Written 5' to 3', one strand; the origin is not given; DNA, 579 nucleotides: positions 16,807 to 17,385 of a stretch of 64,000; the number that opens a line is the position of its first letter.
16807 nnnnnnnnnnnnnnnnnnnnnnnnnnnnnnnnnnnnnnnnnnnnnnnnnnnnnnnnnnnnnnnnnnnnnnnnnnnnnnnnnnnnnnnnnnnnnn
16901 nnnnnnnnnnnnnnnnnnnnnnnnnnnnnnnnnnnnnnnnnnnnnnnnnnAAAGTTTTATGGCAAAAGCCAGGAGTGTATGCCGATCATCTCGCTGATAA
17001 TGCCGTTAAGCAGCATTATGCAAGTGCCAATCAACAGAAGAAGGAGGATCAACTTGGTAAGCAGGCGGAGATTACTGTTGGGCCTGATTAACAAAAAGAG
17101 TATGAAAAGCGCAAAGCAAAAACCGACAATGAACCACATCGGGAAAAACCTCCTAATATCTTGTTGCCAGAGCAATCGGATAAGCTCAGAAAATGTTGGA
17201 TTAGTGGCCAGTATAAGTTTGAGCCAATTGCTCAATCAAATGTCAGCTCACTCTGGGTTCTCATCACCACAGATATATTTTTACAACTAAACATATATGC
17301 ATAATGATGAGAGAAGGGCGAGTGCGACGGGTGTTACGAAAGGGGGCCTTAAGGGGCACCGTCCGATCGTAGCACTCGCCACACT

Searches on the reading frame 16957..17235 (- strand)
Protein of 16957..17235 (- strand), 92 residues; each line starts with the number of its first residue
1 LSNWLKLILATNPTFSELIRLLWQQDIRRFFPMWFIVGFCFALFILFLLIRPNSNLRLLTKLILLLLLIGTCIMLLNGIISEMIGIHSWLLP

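Call 12: search_protein_families(library=pfam, proteins=[window:16957-17235:-], max_evalue=0.01)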
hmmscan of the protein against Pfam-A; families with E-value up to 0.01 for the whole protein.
window:16957-17235:- (92 aa): 0 families

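Call 87: find_homologous_proteins(query=window:16957-17235:-, max_evalue=0.001)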
Query window:16957-17235:-: 3 candidates shared short words with the query, none scored E <= 0.001.
